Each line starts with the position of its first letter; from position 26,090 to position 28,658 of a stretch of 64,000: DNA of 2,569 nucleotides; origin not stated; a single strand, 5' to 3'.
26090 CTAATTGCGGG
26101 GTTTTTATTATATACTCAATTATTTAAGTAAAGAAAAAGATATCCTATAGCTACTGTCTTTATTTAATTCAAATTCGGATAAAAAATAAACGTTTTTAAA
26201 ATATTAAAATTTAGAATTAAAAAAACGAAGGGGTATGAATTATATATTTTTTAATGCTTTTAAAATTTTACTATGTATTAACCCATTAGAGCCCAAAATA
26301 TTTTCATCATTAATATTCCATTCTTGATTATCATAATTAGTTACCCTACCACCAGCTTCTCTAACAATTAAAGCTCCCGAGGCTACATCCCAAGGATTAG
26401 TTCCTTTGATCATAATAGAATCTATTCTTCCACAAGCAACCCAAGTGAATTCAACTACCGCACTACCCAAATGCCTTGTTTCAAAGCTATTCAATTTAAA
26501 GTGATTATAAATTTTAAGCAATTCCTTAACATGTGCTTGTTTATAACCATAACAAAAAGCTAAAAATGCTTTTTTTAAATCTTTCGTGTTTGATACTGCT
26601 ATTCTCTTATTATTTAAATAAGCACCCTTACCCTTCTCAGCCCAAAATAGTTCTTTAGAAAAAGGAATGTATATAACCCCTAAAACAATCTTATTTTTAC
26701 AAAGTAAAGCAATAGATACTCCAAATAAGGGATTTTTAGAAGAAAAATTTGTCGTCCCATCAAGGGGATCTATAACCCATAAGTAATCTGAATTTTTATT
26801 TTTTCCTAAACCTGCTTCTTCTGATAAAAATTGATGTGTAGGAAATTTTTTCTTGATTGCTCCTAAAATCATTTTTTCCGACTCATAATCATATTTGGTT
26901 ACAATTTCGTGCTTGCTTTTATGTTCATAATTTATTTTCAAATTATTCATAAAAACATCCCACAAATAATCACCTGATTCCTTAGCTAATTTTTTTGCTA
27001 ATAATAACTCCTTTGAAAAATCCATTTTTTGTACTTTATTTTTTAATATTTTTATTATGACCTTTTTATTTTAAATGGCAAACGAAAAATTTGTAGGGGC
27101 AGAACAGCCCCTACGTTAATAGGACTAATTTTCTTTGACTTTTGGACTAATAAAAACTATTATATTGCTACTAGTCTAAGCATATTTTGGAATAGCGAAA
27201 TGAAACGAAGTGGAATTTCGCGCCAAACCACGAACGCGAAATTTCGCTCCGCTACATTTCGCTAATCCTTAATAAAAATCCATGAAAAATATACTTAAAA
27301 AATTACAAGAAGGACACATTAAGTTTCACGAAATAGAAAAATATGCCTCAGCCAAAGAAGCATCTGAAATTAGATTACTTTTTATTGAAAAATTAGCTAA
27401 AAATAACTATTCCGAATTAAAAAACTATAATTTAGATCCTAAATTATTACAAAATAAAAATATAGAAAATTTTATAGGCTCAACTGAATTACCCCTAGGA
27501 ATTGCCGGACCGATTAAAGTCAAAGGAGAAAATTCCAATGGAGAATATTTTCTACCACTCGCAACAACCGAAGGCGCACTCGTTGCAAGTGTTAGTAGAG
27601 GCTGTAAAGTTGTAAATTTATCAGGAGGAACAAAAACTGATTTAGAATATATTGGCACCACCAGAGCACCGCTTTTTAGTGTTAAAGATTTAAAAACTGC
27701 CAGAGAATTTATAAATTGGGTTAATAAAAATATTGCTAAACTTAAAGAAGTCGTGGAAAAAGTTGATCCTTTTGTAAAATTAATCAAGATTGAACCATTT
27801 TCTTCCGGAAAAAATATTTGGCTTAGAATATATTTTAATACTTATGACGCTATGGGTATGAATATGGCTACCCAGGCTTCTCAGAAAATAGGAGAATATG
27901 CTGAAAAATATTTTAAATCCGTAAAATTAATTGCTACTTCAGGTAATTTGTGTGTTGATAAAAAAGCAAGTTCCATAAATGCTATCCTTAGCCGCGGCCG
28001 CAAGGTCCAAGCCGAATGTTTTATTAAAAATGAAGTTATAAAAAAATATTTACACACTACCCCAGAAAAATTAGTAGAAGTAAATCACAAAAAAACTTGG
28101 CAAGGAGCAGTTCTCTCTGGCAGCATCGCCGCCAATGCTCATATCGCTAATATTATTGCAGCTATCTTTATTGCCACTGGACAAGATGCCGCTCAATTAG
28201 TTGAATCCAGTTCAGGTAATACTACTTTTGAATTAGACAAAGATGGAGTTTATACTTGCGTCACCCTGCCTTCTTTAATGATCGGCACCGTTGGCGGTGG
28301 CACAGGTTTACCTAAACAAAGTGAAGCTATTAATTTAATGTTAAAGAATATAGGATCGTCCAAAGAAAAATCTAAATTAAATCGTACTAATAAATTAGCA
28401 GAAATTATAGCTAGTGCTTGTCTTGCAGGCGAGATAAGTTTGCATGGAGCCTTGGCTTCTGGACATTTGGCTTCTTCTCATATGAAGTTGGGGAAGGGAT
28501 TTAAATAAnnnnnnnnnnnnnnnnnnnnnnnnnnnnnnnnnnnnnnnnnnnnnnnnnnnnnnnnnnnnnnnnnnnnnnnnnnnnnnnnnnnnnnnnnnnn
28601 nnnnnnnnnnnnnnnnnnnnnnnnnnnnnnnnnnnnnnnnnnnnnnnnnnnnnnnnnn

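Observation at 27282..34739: Archaeal-style mevalonate module (HMGR, HMGS, archaeal thiolase, DUF35) in a bacterium, with an inserted unknown gene and a REP palindrome inside the operon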

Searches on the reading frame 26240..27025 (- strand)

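Call 3: search_protein_families(library=pfam, proteins=[window:26240-27025:-], max_evalue=0.01)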
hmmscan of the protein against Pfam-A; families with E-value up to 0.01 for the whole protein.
window:26240-27025:- (261 aa): 1 family
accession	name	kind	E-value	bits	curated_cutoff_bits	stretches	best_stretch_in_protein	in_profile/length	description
PF00459.30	Inositol_P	-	6.4e-64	216.5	27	1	10-260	9-268/271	Inositol monophosphatase family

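Call 4: search_protein_families(library=ncbifam, proteins=[window:26240-27025:-], max_evalue=0.01)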
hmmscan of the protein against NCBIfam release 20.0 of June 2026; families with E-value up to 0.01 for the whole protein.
window:26240-27025:- (261 aa): 7 families
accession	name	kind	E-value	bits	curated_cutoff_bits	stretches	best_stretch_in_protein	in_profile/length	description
NF008027.1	PRK10757.1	equivalog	1.8e-51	174.7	332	1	9-260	7-259/267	inositol-1-monophosphatase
TIGR02067.1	his_9_HisN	equivalog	8.3e-51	172.9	275.15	1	9-259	4-252/252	histidinol-phosphatase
NF009321.0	PRK12676.1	equivalog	2.5e-47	161.2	264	1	42-259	43-263/264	bifunctional fructose-bisphosphatase/inositol-phosphate phosphatase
TIGR01331.1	bisphos_cysQ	equivalog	6.6e-34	117.6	228.8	1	12-240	7-236/250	3'(2'),5'-bisphosphate nucleotidase CysQ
NF008182.0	PRK10931.1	equivalog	6.8e-27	94.1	379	1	12-237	7-229/246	3'(2'),5'-bisphosphate nucleotidase CysQ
NF010678.0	PRK14076.1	equivalog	1.9e-24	86.5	493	1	48-260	48-285/570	bifunctional NADP phosphatase/NAD kinase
TIGR01330.1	bisphos_HAL2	equivalog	1e-11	44.3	267.05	1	82-253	136-338/359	3'(2'),5'-bisphosphate nucleotidase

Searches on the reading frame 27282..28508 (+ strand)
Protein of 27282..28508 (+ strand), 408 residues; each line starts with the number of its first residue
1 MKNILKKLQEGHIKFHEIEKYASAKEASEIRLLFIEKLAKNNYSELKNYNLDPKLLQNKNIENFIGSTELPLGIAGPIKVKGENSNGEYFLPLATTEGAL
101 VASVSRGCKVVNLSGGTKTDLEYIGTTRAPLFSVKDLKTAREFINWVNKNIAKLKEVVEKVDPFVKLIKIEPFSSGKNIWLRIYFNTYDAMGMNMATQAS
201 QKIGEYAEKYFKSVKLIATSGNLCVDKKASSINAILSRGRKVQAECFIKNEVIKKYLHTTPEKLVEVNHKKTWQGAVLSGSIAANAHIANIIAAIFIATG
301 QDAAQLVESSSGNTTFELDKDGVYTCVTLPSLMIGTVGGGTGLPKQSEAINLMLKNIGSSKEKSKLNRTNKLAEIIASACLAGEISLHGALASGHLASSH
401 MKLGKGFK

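Call 3: search_protein_families(library=pfam, proteins=[window:27282-28508:+], max_evalue=0.01)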
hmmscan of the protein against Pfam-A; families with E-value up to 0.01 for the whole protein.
window:27282-28508:+ (408 aa): 1 family
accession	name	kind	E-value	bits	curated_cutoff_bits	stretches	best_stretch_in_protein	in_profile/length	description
PF00368.23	HMG-CoA_red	-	6.2e-117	391.1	27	1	29-404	3-367/368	Hydroxymethylglutaryl-coenzyme A reductase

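Call 4: search_protein_families(library=ncbifam, proteins=[window:27282-28508:+], max_evalue=0.01)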
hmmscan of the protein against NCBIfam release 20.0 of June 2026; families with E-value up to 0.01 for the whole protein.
window:27282-28508:+ (408 aa): 3 families
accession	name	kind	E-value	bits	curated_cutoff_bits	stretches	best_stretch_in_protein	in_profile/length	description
TIGR00533.1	HMG_CoA_R_NADP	equivalog_domain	3.2e-120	401.8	441.8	1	2-404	4-401/402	hydroxymethylglutaryl-CoA reductase (NADPH)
TIGR00920.1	2A060605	subfamily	4.5e-94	316.3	778.35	1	4-402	465-866/887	hydroxymethylglutaryl-CoA reductase (NADPH)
TIGR00532.1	HMG_CoA_R_NAD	equivalog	1.1e-17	64.3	259.95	1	10-403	13-393/395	hydroxymethylglutaryl-CoA reductase, degradative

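Call 78: search_solved_structures(query=window:27282-28508:+, max_evalue=1e-10, show_alignments=1)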
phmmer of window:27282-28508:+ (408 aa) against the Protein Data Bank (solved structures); distinct sequences matched with E-value up to 1e-10: 6.
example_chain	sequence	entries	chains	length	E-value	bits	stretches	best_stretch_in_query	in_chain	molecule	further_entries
6hr7_A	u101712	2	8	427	2.5e-97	329.4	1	3-405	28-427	HMG-CoA reductase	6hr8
8ecg_A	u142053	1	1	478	2.2e-74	253.9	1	3-405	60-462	3-hydroxy-3-methylglutaryl-coenzyme A reductase 1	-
7uli_AAA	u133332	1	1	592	4.3e-74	252.9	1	3-405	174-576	3-hydroxy-3-methylglutaryl-coenzyme A reductase 1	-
2q1l_A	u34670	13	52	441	3.6e-71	243.3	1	8-401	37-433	3-hydroxy-3-methylglutaryl-coenzyme A reductase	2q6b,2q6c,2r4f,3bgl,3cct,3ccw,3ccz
1dq8_A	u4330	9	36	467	4.4e-71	243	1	8-401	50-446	PROTEIN (HMG-COA REDUCTASE) | HMG-COA REDUCTASE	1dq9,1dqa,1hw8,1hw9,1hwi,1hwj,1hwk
8pkn_A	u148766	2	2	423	4.9e-68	233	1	8-395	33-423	3-hydroxy-3-methylglutaryl-coenzyme A reductase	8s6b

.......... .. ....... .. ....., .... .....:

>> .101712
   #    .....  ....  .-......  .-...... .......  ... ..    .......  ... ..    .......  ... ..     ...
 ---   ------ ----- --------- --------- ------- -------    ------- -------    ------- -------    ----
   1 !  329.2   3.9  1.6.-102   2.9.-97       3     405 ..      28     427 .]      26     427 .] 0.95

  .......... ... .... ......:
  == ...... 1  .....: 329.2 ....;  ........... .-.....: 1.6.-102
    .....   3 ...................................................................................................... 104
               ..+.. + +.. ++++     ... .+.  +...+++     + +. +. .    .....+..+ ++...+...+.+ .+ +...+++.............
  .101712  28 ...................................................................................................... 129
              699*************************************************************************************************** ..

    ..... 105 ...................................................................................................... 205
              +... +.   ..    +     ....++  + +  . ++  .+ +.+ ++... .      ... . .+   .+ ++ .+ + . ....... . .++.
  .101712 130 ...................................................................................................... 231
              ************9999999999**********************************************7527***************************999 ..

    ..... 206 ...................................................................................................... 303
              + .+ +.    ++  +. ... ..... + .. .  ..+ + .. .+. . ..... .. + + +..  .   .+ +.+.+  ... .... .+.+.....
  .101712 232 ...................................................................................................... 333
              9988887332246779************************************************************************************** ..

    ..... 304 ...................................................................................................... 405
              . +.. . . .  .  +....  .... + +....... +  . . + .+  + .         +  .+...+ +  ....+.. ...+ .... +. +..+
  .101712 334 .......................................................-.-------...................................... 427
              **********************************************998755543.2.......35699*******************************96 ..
